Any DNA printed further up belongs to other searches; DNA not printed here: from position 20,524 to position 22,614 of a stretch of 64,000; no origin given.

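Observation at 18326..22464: Thioredoxin-CcdA-triple-TlpA cluster including a novel FN3-containing double-redoxin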

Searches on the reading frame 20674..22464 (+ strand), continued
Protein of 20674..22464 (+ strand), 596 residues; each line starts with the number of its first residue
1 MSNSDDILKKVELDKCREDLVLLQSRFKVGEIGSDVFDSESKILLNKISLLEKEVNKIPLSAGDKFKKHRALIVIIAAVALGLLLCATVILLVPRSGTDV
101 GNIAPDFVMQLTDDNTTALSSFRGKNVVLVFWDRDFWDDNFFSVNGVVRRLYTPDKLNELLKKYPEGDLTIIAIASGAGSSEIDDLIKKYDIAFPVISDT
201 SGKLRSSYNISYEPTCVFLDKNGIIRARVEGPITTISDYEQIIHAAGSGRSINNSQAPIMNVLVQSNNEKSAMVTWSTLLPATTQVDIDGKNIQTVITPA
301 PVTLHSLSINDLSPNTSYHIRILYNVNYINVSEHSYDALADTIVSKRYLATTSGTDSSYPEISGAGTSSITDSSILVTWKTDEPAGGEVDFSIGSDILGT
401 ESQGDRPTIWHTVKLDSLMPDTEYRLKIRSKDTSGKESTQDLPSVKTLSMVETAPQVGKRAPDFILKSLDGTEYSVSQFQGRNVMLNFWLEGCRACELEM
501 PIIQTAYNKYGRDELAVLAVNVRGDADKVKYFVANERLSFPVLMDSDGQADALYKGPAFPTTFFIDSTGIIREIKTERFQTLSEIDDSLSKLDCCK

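Call 29: fold_search(model_id=the predicted structure, library=pdb)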
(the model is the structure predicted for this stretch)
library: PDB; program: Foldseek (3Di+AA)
matches with E <= 10: 1910; with E <= 0.001: 798
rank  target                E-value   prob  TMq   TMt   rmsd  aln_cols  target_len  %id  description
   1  1su9_B                1.9e-13  1.00  0.22  0.92   1.3       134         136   30  Reduced structure of the soluble domain of ResA (released 2004-05-11)
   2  2h19_A                2.0e-13  1.00  0.22  0.90   1.3       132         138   30  Crystal Structure of ResA Cys77Ala Variant (released 2006-09-19)
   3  4nmu_A                3.1e-13  1.00  0.23  0.89   1.8       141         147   32  Crystal Structure of Thiol-disulfide Oxidoreductase from Bacillus str. 'Ames Ancestor' (released 2013-12-18)
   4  4nmu_B                3.3e-13  1.00  0.22  0.91   1.5       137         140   33  Crystal Structure of Thiol-disulfide Oxidoreductase from Bacillus str. 'Ames Ancestor' (released 2013-12-18)
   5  3c71                  3.5e-13  1.00  0.22  0.89   1.3       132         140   31  Structure of a ResA variant with a DsbA-like active site motif (CPHC) (released 2008-08-12)
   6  4nmu_D                4.4e-13  1.00  0.22  0.92   1.4       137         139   33  Crystal Structure of Thiol-disulfide Oxidoreductase from Bacillus str. 'Ames Ancestor' (released 2013-12-18)
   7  1st9_B                6.5e-13  1.00  0.22  0.93   1.3       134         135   30  Crystal Structure of a Soluble Domain of ResA in the Oxidised Form (released 2004-05-11)
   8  3c73_A                9.1e-13  1.00  0.22  0.92   1.3       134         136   30  Structure of CEHC variant ResA (released 2008-08-12)
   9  2h1b_A                9.6e-13  1.00  0.22  0.90   1.3       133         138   30  ResA E80Q (released 2006-09-19)
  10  1su9_A                9.6e-13  1.00  0.22  0.91   1.4       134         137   30  Reduced structure of the soluble domain of ResA (released 2004-05-11)
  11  3c73_B                1.1e-12  1.00  0.22  0.89   1.4       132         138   31  Structure of CEHC variant ResA (released 2008-08-12)
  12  2h19_B                1.2e-12  1.00  0.22  0.93   1.3       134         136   30  Crystal Structure of ResA Cys77Ala Variant (released 2006-09-19)
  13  2h1a_B                1.4e-12  1.00  0.22  0.90   1.4       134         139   30  ResA C74A Variant (released 2006-09-19)
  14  2f9s_A                1.9e-12  1.00  0.22  0.91   1.3       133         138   31  2nd Crystal Structure Of A Soluble Domain Of ResA In The Oxidised Form (released 2006-04-18)
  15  1st9_A                2.1e-12  1.00  0.22  0.91   1.3       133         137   31  Crystal Structure of a Soluble Domain of ResA in the Oxidised Form (released 2004-05-11)
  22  4hqz_B                2.6e-11  1.00  0.22  0.84   1.9       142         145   30  Crystal structure of the pneumoccocal exposed lipoprotein thioredoxin sp_1000 (Etrx2) from Streptococcus pneumoniae st (released 2013-12-25)
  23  2yp6_A                4.4e-11  1.00  0.21  0.83   2.2       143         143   28  Crystal structure of the pneumoccocal exposed lipoprotein thioredoxin sp_1000 (Etrx2) from Streptococcus pneumoniae st (released 2013-10-30)
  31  4hqz_A                1.9e-10  1.00  0.21  0.83   2.0       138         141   30  Crystal structure of the pneumoccocal exposed lipoprotein thioredoxin sp_1000 (Etrx2) from Streptococcus pneumoniae st (released 2013-12-25)
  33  7y6e_E                2.2e-10  1.00  0.14  0.38  11.4       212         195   16  Crystal structure of sDscam FNIII23 domains, isoform Beta2v6 (released 2023-05-24)
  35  7y6e_B                2.7e-10  1.00  0.14  0.38  11.3       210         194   17  Crystal structure of sDscam FNIII23 domains, isoform Beta2v6 (released 2023-05-24)
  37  7y6e_C                3.1e-10  1.00  0.14  0.38  11.4       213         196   17  Crystal structure of sDscam FNIII23 domains, isoform Beta2v6 (released 2023-05-24)
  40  7y6e_G                4.9e-10  1.00  0.13  0.37  11.4       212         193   18  Crystal structure of sDscam FNIII23 domains, isoform Beta2v6 (released 2023-05-24)
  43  7y6e_A                5.8e-10  1.00  0.14  0.36  11.4       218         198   19  Crystal structure of sDscam FNIII23 domains, isoform Beta2v6 (released 2023-05-24)
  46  7zcb_B                6.5e-10  1.00  0.16  0.39  11.3       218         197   18  Human Pikachurin/EGFLAM N-terminal Fibronectin-III (1-2) domains (released 2023-07-19)
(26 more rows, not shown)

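Call 30: search_protein_families(library=pfam, proteins=[P0081], max_evalue=10)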
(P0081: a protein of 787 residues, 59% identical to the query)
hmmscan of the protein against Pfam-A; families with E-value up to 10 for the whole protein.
P0081 (787 aa): 16 families
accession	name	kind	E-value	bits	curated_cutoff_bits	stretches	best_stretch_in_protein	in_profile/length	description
PF00578.27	AhpC-TSA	-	6.1e-40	136.4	26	2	650-766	1-123/124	AhpC/TSA family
PF08534.16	Redoxin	-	1.3e-32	113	26.6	2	650-767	2-131/148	Redoxin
PF13905.12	Thioredoxin_8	-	4e-15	56.3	27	2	674-763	1-93/94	Thioredoxin-like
PF16656.11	Pur_ac_phosph_N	-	5e-11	43.5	30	2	561-625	9-82/93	Purple acid Phosphatase, N-terminal domain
PF00041.27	fn3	-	2.3e-08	34.5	25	2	451-516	2-67/84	Fibronectin type III domain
PF13098.12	Thioredoxin_2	-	1.2e-06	29.2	27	2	674-769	5-93/104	Thioredoxin-like domain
PF02630.20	SCO1-SenC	-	0.00016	22.1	22.8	1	655-723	2-73/134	SCO1/SenC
PF00085.26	Thioredoxin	-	0.00049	20.5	23.5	1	675-733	19-76/103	Thioredoxin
PF13911.12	AhpC-TSA_2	-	0.0099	16.7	27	1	350-404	2-55/114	AhpC/TSA antioxidant enzyme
PF13728.12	TraF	-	0.012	15.9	23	1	673-762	128-203/224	F plasmid transfer operon protein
PF05120.17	GvpG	-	0.019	15.6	30.6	1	72-106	31-65/67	Gas vesicle protein G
PF25059.1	FN3_DSCAM-DSCAML_C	-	0.047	14.5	39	1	496-533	43-81/89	DSCAM/DSCAML C-terminal Fn3-like domain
PF09851.14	SHOCT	-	0.052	13.7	27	1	78-98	3-23/28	Short C-terminal domain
PF16893.11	fn3_2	-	0.099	13.3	27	1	596-635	46-85/89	Fibronectin type III domain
PF03245.18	Phage_lysis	-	0.19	12.4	25.4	1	28-92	8-72/126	Bacteriophage Rz lysis protein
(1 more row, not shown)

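Call 41: search_protein_families(library=pfam, proteins=[L038:8571-9671:-, L038:7860-8228:-, L038:11606-12316:-, L038:12654-13172:-, L039:5232-6737:+, L039:7004-8266:+, L039:8275-8622:+, L039:8807-10510:+, L039:10792-12354:+, L039:12477-13148:-], max_evalue=0.0001)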
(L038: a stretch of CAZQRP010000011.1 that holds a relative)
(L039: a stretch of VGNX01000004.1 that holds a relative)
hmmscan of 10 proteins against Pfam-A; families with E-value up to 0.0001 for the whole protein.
L038:8571-9671:- (367 aa): 2 families
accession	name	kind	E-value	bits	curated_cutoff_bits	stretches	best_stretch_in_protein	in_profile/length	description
PF14716.13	HHH_8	-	1.2e-08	35.7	30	1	292-364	3-69/73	Helix-hairpin-helix domain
PF04055.27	Radical_SAM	-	4.3e-05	24.2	29.5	0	33-198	3-159/166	Radical SAM superfamily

L038:7860-8228:- (123 aa): 0 families

L038:11606-12316:- (237 aa): 1 family
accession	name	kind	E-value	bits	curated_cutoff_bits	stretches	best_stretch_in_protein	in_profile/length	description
PF08713.17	DNA_alkylation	-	2.1e-14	54.1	21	1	97-228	89-213/213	DNA alkylation repair enzyme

L038:12654-13172:- (173 aa): 2 families
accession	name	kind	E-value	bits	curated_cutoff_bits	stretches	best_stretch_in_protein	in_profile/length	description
PF22769.1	DCD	-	2e-24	86.9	27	1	6-155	1-152/153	dCTP deaminase-like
PF00692.24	dUTPase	-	3.6e-08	33.7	22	1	85-157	33-105/129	dUTPase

L039:5232-6737:+ (502 aa): 3 families
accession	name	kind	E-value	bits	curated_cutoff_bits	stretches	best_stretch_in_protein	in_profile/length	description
PF00152.25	tRNA-synt_2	-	3.4e-95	319.1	25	1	153-499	2-307/308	tRNA synthetases class II (D, K and N)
PF01336.31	tRNA_anti-codon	-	8e-19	67.8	27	1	60-136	2-75/75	OB-fold nucleic acid binding domain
PF01409.25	tRNA-synt_2d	-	1.5e-05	25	19.8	0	244-305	104-164/246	tRNA synthetases class II core domain (F)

L039:7004-8266:+ (421 aa): 2 families
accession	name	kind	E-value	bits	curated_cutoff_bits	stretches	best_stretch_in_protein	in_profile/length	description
PF00587.30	tRNA-synt_2b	-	5e-39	134.6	29.3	1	217-396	6-179/179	tRNA synthetase class II core domain (G, H, P, S and T)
PF02403.27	Seryl_tRNA_N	-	1.7e-29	102.7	28.2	1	1-104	1-108/108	Seryl-tRNA synthetase N-terminal domain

L039:8275-8622:+ (116 aa): 3 families
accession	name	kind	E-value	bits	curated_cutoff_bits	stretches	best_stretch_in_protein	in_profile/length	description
PF18073.7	Zn_ribbon_LapB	-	2.3e-06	27.6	25.7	0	9-35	1-27/28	Rubredoxin metal binding domain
PF23455.1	DUF7129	-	1.4e-05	25.2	30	0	3-29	6-34/45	Domain of unknown function (DUF7129)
PF14353.12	CpXC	-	7.6e-05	23.1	25.4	0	61-90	22-51/121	CpXC protein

L039:8807-10510:+ (568 aa): 6 families
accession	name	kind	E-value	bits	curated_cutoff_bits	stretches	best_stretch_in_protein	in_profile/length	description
PF00578.27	AhpC-TSA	-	4.9e-15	56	26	1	402-548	1-123/124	AhpC/TSA family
PF08534.16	Redoxin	-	1.2e-09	38.6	26.6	1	423-563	15-147/148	Redoxin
PF18998.6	Flg_new_2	-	1.4e-09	38.2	23.6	1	237-297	14-71/73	Divergent InlB B-repeat domain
PF12773.13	DZR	-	9.9e-06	26.1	27.3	0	78-102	20-45/45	Double zinc ribbon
PF00041.27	fn3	-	1.2e-05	25.9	25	1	304-385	2-80/84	Fibronectin type III domain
PF16656.11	Pur_ac_phosph_N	-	2.4e-05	25.2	30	1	319-392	16-93/93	Purple acid Phosphatase, N-terminal domain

L039:10792-12354:+ (521 aa): 10 families
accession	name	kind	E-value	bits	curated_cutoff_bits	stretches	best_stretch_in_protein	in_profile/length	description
PF00578.27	AhpC-TSA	-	3.7e-30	104.9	26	1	383-501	2-123/124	AhpC/TSA family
PF08534.16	Redoxin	-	2.8e-23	82.8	26.6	1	381-514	1-145/148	Redoxin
PF13240.11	Zn_Ribbon_1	-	4.1e-11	42.7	25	0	8-29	2-23/23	zinc-ribbon domain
PF16656.11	Pur_ac_phosph_N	-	1.3e-09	39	30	1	290-372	7-93/93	Purple acid Phosphatase, N-terminal domain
PF12773.13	DZR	-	1.8e-09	38.1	27.3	1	8-48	1-45/45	Double zinc ribbon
PF00085.26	Thioredoxin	-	3.8e-07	30.5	23.5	1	405-456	17-67/103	Thioredoxin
PF00041.27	fn3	-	2.2e-06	28.2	25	1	286-361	3-75/84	Fibronectin type III domain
PF17032.10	Zn_ribbon_15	-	3.2e-06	28.3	28.9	0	29-48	54-73/73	zinc-ribbon family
PF13248.11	Zn_ribbon_3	-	9.7e-05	22.1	27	0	30-48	5-23/26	zinc-ribbon domain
PF13905.12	Thioredoxin_8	-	9.8e-05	23.1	27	0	406-498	1-93/94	Thioredoxin-like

L039:12477-13148:- (224 aa): 1 family
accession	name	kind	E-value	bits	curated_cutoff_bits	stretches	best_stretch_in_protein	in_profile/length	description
PF03358.20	FMN_red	-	2.3e-21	76.4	24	1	4-151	2-137/152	NADPH-dependent FMN reductase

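Call 56: list_cluster_members(proteins=[P0001])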
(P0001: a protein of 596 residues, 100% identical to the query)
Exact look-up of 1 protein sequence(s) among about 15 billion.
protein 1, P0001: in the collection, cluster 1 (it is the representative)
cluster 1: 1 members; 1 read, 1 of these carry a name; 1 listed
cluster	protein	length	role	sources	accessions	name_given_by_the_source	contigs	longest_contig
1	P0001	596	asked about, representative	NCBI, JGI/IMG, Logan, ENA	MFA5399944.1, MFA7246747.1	MAG: redoxin domain-containing protein [Dehalococcoidia bacterium] | peroxiredoxin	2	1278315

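Call 57: search_protein_representatives(protein=window:20674-22461:+)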
Query: 596 residues. Proteins with E-value up to 0.001 (for the whole library): 62578; up to 1e-10: 11476; up to 1e-30: 285. The best 150 are listed.
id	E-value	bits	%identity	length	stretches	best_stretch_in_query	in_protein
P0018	0.0e+00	1065.4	78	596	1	1-596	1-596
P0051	1.9e-233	792.8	60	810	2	52-593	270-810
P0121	1.3e-113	397.2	30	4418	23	257-439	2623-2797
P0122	1.2e-108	380.7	31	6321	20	272-439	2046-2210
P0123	3.5e-107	376.0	30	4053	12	253-439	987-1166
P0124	8.7e-100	351.5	38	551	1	63-591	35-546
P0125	2.4e-92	326.9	30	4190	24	350-462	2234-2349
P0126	3.5e-91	323.1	58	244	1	351-593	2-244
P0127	3.3e-89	316.6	30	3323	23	270-442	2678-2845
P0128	1.3e-82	294.9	32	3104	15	257-454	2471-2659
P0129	3.0e-77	277.1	34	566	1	72-589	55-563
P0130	6.7e-76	272.7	35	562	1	66-589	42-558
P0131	9.6e-76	272.2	32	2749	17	350-440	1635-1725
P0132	5.4e-75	269.7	30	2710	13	260-444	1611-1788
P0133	1.9e-74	267.9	39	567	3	357-590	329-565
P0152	3.4e-57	210.9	31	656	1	63-586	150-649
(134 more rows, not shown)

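Call 61: find_encoding_contigs(protein=P0124, flank=8000, max_places=2)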
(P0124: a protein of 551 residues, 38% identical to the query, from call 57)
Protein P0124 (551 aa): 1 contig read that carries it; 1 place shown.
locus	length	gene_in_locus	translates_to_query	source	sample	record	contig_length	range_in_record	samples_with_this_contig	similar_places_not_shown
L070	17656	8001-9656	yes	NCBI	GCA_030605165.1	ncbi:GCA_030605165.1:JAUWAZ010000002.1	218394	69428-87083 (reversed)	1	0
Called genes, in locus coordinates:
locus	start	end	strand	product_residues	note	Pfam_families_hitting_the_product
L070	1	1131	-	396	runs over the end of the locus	PF12704:MacB_PCD, PF02687:FtsX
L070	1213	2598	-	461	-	PF00672:HAMP, PF00512:HisKA, PF02518:HATPase_c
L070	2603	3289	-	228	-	PF00072:Response_reg, PF00486:Trans_reg_C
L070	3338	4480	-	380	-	PF01053:Cys_Met_Meta_PP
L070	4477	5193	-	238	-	PF25087:GMPPB_C (faint), PF00132:Hexapep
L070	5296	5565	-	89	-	-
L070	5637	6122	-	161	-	-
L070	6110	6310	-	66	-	-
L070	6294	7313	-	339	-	PF00291:PALP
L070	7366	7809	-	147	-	PF02082:Rrf2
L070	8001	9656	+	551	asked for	PF00578:AhpC-TSA, PF08534:Redoxin, PF00041:fn3, PF16656:Pur_ac_phosph_N (weak), PF00041:fn3 (weak), PF16656:Pur_ac_phosph_N (weak), PF00578:AhpC-TSA, PF08534:Redoxin, +2 more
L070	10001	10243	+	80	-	-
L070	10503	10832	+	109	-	PF12840:HTH_20, PF01022:HTH_5 (weak)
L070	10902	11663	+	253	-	PF01135:PCMT, PF13489:Methyltransf_23, PF01209:Ubie_methyltran, PF06325:PrmA, PF13847:Methyltransf_31, PF08241:Methyltransf_11, PF08242:Methyltransf_12, PF13649:Methyltransf_25, +2 more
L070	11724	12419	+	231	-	PF07760:DUF1616 (faint), PF07705:CARDB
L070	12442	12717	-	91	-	PF02597:ThiS (weak)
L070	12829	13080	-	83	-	-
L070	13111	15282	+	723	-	PF13328:HD_4, PF01966:HD, PF04607:RelA_SpoT, PF02824:TGS, PF19296:RelA_AH, PF28438:RelA_RIS, PF01842:ACT (weak), PF13291:ACT_4, +1 more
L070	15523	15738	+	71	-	PF01649:Ribosomal_S20p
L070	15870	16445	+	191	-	PF00596:Aldolase_II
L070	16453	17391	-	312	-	PF01063:Aminotran_4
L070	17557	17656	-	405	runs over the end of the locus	PF00817:IMS, PF11798:IMS_HHH (weak), PF21999:IMS_HHH_1, PF11799:IMS_C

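Call 62: find_encoding_contigs(protein=P0152, flank=8000, max_places=2)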
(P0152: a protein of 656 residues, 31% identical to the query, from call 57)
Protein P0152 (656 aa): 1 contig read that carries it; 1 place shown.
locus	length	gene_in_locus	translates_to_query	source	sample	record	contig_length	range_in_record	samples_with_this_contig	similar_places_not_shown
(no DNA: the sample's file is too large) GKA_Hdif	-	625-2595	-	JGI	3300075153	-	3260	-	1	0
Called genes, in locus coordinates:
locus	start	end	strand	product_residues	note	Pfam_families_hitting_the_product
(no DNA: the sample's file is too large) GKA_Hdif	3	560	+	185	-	?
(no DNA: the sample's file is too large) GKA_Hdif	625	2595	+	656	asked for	PF00578:AhpC-TSA, PF08534:Redoxin, PF00041:fn3 (weak), PF16656:Pur_ac_phosph_N (weak), PF00578:AhpC-TSA, PF08534:Redoxin, PF13098:Thioredoxin_2 (weak), PF13905:Thioredoxin_8 (weak), +2 more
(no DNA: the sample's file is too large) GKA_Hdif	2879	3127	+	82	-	PF13376:OmdA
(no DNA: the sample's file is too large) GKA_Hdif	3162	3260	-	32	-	?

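Call 63: find_encoding_contigs(protein=P0130, flank=8000, max_places=2)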
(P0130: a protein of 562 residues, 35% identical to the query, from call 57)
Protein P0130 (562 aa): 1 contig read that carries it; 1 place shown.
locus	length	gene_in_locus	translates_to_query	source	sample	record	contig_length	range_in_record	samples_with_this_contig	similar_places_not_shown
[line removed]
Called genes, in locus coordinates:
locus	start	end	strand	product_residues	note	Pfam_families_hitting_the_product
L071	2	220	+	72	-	?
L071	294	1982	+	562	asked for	PF00578:AhpC-TSA, PF08534:Redoxin, PF13098:Thioredoxin_2 (faint), PF16656:Pur_ac_phosph_N (weak), PF00041:fn3, PF00578:AhpC-TSA, PF08534:Redoxin, PF13905:Thioredoxin_8 (weak)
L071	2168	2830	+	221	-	?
